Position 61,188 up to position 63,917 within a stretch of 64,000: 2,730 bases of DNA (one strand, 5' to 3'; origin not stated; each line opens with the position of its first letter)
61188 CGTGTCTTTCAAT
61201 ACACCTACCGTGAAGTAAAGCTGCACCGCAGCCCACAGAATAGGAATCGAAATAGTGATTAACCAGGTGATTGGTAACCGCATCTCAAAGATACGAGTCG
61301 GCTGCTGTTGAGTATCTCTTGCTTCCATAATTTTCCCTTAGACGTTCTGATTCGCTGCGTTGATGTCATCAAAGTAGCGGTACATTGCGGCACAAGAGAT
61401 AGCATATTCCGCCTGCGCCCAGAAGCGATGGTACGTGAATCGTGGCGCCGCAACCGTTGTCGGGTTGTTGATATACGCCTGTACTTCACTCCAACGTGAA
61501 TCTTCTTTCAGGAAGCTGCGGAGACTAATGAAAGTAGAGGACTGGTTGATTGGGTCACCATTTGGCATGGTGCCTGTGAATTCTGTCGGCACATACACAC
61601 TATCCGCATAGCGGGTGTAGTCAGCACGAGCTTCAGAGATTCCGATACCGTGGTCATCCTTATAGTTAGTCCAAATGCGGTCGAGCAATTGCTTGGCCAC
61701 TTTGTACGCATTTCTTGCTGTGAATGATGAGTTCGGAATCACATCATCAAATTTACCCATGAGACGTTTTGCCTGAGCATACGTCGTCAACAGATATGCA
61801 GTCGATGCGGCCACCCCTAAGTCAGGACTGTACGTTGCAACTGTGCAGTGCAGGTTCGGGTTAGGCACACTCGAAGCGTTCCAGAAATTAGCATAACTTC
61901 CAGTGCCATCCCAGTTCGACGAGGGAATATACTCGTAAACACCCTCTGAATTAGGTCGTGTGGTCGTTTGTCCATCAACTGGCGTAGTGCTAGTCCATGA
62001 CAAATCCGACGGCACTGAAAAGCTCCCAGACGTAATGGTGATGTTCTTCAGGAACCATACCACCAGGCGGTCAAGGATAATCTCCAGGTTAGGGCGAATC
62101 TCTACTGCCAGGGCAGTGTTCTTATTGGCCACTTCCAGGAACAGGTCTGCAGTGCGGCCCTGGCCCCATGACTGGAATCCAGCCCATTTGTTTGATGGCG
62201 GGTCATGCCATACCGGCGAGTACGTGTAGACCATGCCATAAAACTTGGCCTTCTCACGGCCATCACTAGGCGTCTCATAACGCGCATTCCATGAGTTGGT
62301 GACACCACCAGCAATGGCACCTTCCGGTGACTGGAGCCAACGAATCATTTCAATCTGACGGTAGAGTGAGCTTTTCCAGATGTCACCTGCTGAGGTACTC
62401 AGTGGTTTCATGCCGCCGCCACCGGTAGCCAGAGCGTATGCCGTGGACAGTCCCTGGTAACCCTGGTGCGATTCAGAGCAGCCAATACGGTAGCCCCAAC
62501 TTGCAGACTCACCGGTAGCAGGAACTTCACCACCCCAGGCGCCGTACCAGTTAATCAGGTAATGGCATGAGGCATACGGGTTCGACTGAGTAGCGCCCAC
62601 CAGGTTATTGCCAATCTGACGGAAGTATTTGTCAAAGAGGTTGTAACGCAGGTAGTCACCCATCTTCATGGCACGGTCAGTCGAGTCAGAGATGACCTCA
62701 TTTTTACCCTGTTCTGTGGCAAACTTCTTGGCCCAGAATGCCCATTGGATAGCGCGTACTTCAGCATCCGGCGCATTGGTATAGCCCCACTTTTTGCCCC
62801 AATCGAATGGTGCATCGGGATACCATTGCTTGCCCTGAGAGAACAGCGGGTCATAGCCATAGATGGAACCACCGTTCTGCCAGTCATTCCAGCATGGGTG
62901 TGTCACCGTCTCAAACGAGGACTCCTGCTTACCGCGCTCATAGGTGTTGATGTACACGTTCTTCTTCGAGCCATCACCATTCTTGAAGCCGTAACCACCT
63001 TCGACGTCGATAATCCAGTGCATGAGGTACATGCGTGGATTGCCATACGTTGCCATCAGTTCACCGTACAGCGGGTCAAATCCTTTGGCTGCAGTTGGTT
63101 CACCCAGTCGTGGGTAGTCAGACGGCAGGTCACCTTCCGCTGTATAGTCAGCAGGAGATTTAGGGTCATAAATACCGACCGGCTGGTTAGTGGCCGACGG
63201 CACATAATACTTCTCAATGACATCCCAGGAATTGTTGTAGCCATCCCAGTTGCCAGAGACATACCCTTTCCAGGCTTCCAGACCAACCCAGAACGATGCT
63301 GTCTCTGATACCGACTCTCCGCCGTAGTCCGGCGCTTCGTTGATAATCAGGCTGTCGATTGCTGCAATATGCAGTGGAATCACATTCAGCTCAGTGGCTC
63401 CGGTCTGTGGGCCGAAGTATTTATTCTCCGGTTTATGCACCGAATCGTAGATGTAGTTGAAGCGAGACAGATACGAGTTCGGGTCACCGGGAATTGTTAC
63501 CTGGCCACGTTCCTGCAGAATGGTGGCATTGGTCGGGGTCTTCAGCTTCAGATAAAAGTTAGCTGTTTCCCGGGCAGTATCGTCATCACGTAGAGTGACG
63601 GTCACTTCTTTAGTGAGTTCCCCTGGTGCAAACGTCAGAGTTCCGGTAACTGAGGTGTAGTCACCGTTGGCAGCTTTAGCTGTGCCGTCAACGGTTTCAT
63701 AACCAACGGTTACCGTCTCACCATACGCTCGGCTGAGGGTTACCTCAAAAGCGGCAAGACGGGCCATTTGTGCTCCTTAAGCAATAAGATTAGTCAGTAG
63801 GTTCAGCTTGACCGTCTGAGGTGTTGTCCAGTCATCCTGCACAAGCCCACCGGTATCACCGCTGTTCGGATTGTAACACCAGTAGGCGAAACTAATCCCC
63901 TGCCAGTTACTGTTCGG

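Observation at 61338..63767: Late-strand 809-aa protein combining Calx-β and GH48-like cellulase-family domains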

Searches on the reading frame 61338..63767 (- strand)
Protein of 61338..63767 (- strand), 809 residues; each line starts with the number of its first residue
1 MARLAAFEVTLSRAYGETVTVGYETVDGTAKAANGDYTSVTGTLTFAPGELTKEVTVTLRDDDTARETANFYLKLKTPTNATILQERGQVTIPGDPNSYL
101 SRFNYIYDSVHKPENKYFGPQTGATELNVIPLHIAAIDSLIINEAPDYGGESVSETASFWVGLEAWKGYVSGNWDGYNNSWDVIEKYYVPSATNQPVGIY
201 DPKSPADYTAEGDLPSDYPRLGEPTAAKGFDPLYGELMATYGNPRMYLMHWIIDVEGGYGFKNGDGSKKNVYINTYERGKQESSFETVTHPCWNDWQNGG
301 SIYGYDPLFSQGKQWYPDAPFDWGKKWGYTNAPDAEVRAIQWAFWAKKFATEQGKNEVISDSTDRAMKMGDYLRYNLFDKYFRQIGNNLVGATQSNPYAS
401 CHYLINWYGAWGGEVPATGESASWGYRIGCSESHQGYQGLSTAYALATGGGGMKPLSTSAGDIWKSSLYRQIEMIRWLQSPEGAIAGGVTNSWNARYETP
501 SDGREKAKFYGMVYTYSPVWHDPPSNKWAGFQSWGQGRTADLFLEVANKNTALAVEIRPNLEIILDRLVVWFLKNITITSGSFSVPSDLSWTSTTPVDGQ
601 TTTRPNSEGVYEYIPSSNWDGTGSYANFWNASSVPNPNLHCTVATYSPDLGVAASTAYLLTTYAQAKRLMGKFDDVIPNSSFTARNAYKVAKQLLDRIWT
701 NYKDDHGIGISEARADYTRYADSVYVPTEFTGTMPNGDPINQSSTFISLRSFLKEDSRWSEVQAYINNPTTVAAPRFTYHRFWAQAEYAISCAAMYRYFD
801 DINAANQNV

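Call 3: search_protein_families(library=pfam, proteins=[window:61338-63767:-], max_evalue=0.01)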
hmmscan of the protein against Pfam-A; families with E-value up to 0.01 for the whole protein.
window:61338-63767:- (809 aa): 2 families
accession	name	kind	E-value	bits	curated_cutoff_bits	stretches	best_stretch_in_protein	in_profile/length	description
PF02011.21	Glyco_hydro_48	-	1.5e-198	661.7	25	2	99-594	1-461/619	Glycosyl hydrolase family 48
PF03160.20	Calx-beta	-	1e-16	61.4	27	1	8-81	25-100/119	Calx-beta domain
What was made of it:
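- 61338..63767 (-): gp094 of Erwinia phage vB_EamP-S6 (AEJ81613.1), 809 aa: Calx-β plus GH48 glycoside hydrolase. Pfam hits in call 3.
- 63483..63767 (-): N-terminal Calx-β β-sandwich (aa 1-95), proposed virion or adaptor docking module. It carries a DDD motif at aa 61-63. Pfam PF03160, aa 8-81 (call 3).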

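Call 5: search_dna_similar(query=window:61338-63767:-, collection=phages, mode=protein, max_rows=40)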
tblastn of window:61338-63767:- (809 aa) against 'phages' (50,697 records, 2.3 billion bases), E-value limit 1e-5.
Records with a match: 30; places in all: 35; records where one place covers at least 80% of the query: 17.
Best place of each record, by identity: >=99% 2; 80-90% 2; 60-80% 6; <60% 20.
By first word of the organism name: Erwinia 22; Klebsiella 6; Serratia 2.
By host as written in the record: Erwinia amylovora 6; Erwinia amylovora YBK14808 4; Erwinia pyrifoliae 4; Erwinia amylovora 1/79Sm 3; Erwinia amylovora TS3128 3; Klebsiella pneumoniae NI9 3; Erwinia amylovora; Erwinia pyrifoliae 2; Serratia marcescens 2; and 2 more.
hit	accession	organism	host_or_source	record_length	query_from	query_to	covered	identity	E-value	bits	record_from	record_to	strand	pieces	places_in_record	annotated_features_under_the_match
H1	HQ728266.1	Erwinia phage vB_EamP-S6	Erwinia amylovora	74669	1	809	100%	100.0%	0e+0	1637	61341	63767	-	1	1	glycoside hydrolase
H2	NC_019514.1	Erwinia phage vB_EamP-S6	Erwinia amylovora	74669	1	809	100%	100.0%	0e+0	1637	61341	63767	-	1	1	glycoside hydrolase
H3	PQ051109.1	Erwinia phage Fifi011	Erwinia amylovora YBK14808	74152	1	809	100%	89.0%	0e+0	1491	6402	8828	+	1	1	glycoside hydrolase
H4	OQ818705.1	Erwinia phage Pastis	Erwinia amylovora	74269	1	809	100%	81.6%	0e+0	1370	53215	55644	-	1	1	glycoside hydrolase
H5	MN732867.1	Erwinia phage Hena1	Erwinia amylovora 1/79Sm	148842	3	802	99%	64.1%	0e+0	1043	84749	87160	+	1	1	glycoside hydrolase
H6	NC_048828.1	Erwinia phage Hena1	Erwinia amylovora 1/79Sm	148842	3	802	99%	64.1%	0e+0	1043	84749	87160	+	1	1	glycoside hydrolase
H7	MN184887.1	Erwinia phage pEp_SNUABM_01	Erwinia pyrifoliae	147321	3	801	99%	63.5%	0e+0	1033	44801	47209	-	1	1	putative glycoside hydrolase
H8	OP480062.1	Erwinia phage pEa_SNUABM_55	Erwinia amylovora TS3128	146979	3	801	99%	63.5%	0e+0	1033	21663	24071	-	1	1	hypothetical protein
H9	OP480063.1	Erwinia phage pEa_SNUABM_56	Erwinia amylovora TS3128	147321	3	801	99%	63.5%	0e+0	1033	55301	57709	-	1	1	hypothetical protein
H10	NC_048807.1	Erwinia phage pEp_SNUABM_01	Erwinia pyrifoliae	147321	3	801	99%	63.5%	0e+0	1033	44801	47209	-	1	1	putative glycoside hydrolase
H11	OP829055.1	Erwinia phage Fifi067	Erwinia amylovora TS3128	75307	3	803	99%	55.6%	0e+0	866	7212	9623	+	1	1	putative glycosyl hydrolase family protein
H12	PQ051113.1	Erwinia phage Fifi287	Erwinia amylovora YBK14808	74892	3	803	99%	55.6%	0e+0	865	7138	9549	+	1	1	glycoside hydrolase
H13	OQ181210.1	Erwinia phage Kuerle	Erwinia amylovora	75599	3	803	99%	55.6%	0e+0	865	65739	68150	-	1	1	putative glycoside hydrolase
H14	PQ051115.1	Erwinia phage Fifi450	Erwinia amylovora YBK14808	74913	3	803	99%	55.6%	0e+0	865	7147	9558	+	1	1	glycoside hydrolase family 48 protein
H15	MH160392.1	Erwinia phage phiEaP8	Erwinia amylovora; Erwinia pyrifoliae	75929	3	803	99%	55.6%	0e+0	870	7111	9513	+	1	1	putative glycoside hydrolase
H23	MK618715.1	Serratia phage Parlo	Serratia marcescens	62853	1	126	16%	38.6%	2e-12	78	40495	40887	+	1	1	CalX-like domain superfamily protein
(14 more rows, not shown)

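Call 14: search_solved_structures(query=window:61338-63767:-, show_alignments=2)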
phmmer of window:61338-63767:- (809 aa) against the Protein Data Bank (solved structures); distinct sequences matched with E-value up to 0.001: 30.
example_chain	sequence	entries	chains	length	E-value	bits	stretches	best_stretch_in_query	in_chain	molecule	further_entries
6d5d_A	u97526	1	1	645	6.5e-148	497.4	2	97-593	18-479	glycoside hydrolase WP_045175321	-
4l0g_A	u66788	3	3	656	3.6e-144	485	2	96-593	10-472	Glycoside hydrolase family 48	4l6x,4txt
4el8_A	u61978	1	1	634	5e-144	484.6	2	97-593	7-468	Glycoside hydrolase family 48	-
4fus_A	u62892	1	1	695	2.4e-133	449.2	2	95-593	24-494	RTX toxins and related Ca2+-binding protein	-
8zu1_A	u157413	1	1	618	6.6e-133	447.8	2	99-593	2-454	cellulose CelS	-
1l1y_A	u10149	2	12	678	8.1e-132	444.2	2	94-593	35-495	cellobiohydrolase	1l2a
5yj6_A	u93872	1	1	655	2.6e-131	442.5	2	95-593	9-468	Dockerin type I repeat-containing protein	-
4jjj_A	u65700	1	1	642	3.1e-131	442.3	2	102-593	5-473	Cellulose 1,4-beta-cellobiosidase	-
4xwl_A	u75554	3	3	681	2.3e-130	439.4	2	93-593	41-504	Exoglucanase S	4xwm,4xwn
1f9o_A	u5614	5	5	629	5.7e-127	428.1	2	98-592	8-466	ENDO-1,4-BETA-GLUCANASE F | CELLULASE CELF | CELLULASE CEL48F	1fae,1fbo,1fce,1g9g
1g9j_A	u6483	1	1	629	1.2e-126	427.1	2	98-592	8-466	CELLULASE CEL48F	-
1f9d_A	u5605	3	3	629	1.5e-126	426.8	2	98-592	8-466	ENDO-1,4-BETA-GLUCANASE F | Endoglucanase F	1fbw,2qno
5bv9_A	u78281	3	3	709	1.4e-108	367.3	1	101-798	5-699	Cellulose 1,4-beta-cellobiosidase | Glycoside hydrolase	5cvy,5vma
7kw6_A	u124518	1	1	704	9.4e-107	361.3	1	101-795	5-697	Exoglucanase-2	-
3us9_A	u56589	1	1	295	1e-15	60.1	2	17-77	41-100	Sodium/calcium exchanger 1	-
3gin_A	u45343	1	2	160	1.2e-07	33.5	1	17-78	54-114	Sodium/calcium exchanger 1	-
3e9t_A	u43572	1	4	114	1.4e-05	26.6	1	6-82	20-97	Na/Ca exchange protein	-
3ead_A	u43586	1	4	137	1.6e-05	26.3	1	6-84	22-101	Na/Ca exchange protein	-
3fq4_A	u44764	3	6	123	0.00015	23.2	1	17-86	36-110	Integrin beta-4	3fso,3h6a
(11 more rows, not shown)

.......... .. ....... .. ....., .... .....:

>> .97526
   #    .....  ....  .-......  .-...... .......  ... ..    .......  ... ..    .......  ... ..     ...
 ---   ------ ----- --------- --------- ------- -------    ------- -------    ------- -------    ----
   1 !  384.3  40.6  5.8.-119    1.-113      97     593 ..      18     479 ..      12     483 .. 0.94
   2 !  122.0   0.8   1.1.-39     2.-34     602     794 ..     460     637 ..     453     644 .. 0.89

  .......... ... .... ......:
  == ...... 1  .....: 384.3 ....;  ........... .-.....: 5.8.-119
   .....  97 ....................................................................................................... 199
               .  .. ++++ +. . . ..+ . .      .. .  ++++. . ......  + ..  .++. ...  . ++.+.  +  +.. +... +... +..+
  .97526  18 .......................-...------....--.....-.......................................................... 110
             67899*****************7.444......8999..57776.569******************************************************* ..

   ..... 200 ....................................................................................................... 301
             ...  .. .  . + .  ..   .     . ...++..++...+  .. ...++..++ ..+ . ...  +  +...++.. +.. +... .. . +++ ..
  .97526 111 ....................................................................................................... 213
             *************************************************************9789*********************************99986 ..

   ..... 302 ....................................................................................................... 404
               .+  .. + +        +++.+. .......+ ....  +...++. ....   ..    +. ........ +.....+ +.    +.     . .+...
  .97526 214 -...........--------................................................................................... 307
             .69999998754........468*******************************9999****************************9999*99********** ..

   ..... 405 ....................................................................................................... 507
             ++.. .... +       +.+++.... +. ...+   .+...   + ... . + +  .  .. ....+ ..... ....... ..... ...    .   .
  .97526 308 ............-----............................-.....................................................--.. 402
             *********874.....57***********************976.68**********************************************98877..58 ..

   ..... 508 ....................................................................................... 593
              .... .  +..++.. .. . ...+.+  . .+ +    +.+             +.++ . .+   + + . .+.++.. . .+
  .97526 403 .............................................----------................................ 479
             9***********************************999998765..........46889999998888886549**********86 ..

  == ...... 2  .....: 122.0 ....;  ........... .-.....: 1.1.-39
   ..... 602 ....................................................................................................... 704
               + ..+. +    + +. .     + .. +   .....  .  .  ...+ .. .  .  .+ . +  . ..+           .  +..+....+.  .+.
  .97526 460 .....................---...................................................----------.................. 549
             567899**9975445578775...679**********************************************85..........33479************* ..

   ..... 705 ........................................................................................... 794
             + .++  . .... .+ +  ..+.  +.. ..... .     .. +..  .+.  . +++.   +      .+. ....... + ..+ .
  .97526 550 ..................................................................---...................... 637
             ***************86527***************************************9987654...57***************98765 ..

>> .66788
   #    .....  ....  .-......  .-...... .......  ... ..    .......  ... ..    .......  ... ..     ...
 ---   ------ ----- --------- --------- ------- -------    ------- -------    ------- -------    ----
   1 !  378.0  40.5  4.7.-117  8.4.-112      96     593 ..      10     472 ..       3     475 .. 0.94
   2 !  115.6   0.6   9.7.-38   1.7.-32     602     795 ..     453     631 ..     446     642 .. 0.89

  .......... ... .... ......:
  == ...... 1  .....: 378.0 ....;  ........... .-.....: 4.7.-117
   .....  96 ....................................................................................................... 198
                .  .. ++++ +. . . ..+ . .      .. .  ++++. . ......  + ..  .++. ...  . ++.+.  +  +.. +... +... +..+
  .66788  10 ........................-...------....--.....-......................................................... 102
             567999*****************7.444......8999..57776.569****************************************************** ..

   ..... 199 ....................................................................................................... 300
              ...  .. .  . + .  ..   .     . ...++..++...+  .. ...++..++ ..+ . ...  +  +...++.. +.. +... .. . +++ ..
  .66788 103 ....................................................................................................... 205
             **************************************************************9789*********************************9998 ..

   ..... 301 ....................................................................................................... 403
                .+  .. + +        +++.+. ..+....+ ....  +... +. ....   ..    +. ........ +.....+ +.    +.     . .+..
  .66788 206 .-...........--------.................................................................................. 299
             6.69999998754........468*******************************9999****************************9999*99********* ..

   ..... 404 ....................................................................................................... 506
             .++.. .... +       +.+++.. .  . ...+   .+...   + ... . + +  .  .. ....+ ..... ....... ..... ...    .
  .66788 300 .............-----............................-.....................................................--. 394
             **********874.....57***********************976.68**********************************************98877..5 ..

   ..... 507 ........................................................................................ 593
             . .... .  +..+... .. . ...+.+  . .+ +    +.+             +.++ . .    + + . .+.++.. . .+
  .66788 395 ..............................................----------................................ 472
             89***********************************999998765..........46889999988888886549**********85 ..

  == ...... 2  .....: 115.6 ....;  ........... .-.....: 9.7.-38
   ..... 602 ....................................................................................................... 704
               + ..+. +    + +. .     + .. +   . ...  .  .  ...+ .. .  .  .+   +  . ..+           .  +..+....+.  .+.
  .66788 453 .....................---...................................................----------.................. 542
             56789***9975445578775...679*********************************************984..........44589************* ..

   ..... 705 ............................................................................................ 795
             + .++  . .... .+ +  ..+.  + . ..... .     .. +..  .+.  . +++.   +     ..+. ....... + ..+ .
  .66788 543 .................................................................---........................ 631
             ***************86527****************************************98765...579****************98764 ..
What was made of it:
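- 61341..63482 (-): GH48 (α/α)6-barrel catalytic domain (aa ~96-809), with acid E155 (codon 63303-63305) and base D334 (codon 62766-62768). PF02011, E=1.5e-198 (call 3). phmmer against PDB gives 6d5d E=6.5e-148 (call 14).
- On Glycoside hydrolase family 48 (CAZy GH48 / Pfam PF02011): 661.7 bits against a cut-off of 25, E=1.5e-198, two stretches covering aa 99 to about 800 (call 3). phmmer to 14 distinct PDB GH48 sequences, E from 1e-107 to 1e-148 (call 14). E155 lies in ...GESVSE(155)TASF... and aligns with the Glu of ................ in 6d5d and 4l0g (call 14).
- Checked: E155 aligns with the Glu of the 'TSE' motif in solved GH48 structures (call 14).
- PDB sequence hits to GH48 cellobiohydrolases, E~1e-148 (call 14).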
